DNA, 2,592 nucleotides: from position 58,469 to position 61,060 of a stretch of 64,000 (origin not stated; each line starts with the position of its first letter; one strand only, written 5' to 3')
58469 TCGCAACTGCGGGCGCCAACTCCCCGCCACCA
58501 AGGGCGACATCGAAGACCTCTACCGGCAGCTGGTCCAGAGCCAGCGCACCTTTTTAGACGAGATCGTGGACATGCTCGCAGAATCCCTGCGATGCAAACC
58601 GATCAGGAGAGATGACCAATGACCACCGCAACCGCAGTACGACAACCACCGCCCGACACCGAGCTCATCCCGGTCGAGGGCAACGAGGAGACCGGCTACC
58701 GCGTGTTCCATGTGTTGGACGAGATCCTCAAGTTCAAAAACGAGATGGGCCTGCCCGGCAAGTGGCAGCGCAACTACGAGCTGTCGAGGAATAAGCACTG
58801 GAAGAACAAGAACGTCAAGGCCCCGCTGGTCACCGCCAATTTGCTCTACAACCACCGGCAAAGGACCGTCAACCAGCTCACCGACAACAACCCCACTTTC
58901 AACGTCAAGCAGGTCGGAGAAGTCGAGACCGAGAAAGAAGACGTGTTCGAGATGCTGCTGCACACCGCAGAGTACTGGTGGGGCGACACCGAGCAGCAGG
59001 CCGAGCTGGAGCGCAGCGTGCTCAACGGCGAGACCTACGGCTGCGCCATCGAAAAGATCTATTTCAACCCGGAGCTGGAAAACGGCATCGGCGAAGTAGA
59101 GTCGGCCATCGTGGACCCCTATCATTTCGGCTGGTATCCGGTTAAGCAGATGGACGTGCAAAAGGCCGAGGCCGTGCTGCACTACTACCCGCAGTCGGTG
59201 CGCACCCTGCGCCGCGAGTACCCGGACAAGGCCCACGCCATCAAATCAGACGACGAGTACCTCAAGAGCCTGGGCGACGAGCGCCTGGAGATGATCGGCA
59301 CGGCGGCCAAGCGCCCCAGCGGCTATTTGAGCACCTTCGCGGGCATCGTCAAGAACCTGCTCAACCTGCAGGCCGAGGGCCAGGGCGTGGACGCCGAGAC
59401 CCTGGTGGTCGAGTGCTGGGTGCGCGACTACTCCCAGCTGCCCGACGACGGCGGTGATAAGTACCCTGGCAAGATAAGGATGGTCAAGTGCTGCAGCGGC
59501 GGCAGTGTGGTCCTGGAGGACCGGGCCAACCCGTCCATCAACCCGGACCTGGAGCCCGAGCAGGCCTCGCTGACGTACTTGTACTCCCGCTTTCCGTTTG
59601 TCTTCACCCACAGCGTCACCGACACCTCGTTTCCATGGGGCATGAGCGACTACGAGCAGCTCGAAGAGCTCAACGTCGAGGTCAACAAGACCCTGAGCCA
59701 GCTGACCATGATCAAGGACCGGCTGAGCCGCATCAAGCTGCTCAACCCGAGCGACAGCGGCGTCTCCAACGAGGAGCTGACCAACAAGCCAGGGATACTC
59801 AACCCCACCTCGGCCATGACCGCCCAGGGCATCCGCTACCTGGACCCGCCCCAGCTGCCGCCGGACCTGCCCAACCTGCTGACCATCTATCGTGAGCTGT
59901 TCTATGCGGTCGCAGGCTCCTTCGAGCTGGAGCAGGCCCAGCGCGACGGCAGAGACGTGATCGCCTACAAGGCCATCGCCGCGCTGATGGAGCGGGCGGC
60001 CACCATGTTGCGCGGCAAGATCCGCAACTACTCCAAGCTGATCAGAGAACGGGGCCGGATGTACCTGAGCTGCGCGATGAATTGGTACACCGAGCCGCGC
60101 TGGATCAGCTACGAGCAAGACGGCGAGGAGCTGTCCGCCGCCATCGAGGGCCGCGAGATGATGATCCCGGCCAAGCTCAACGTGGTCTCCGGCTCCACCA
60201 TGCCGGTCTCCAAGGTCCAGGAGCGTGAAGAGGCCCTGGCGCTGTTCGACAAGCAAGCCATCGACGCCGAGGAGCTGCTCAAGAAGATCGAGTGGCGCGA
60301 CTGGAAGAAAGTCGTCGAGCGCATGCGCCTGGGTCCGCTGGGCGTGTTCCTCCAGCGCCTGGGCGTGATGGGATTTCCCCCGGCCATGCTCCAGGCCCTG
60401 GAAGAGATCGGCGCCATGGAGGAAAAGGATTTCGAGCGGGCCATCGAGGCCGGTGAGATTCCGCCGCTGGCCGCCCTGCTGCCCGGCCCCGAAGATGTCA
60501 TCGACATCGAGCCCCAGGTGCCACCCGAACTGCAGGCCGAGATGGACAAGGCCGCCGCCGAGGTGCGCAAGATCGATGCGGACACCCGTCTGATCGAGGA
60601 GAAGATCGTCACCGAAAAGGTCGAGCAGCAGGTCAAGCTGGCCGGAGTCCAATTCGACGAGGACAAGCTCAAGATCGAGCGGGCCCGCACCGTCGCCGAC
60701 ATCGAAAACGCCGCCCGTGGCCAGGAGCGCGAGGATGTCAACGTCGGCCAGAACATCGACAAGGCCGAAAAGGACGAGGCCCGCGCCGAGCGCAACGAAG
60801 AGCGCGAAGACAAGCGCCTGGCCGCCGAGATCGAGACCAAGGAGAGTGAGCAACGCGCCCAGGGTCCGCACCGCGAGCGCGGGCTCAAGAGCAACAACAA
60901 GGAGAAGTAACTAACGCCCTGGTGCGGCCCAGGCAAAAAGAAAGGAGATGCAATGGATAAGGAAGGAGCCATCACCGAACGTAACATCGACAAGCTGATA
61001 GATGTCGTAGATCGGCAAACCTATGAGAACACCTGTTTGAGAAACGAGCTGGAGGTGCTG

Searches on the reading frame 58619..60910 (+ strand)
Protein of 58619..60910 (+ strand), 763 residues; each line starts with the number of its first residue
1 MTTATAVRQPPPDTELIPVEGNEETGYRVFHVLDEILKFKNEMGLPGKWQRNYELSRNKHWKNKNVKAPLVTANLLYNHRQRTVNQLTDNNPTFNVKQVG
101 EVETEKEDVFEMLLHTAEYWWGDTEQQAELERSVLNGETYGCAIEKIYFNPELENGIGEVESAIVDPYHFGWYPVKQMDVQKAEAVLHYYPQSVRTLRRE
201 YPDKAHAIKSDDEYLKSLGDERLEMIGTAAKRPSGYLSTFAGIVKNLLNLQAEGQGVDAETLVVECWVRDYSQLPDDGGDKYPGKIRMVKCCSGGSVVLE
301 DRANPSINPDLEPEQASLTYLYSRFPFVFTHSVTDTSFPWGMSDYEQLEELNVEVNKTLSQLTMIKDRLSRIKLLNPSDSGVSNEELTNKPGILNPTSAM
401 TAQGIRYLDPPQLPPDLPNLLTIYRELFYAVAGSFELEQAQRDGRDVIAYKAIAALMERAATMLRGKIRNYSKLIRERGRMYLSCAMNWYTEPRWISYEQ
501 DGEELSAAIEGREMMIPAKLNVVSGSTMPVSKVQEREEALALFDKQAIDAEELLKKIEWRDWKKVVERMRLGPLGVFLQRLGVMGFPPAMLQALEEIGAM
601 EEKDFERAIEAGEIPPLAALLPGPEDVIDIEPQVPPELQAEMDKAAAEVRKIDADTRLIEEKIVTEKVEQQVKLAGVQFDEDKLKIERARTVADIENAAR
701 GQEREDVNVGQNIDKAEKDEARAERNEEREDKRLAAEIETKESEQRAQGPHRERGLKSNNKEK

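Call 34: search_protein_families(library=pfam, proteins=[window:58619-60910:+], max_evalue=0.01)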
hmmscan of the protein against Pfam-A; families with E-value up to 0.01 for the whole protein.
window:58619-60910:+ (763 aa): 1 family
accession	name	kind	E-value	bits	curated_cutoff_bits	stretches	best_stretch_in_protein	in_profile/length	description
PF16510.12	P22_portal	-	9.4e-07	28.1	26.1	1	385-504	341-460/594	Phage P22-like portal protein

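Call 58: search_dna_similar(query=window:58619-60910:+, collection=phages, mode=protein, max_rows=15, max_evalue=1e-10)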
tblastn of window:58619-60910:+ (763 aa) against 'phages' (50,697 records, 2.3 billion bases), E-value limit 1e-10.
Records with a match: 1; places in all: 1; records where one place covers at least 80% of the query: 0.
Best place of each record, by identity: <60% 1.
By first word of the organism name: Methanosarcina 1.
By host as written in the record: Methanosarcina sp. 1.
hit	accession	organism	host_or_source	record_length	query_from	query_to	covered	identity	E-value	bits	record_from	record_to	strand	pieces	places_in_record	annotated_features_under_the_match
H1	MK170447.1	Methanosarcina virus MetMV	Methanosarcina sp.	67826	120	587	61%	25.9%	2e-21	106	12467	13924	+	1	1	hypothetical protein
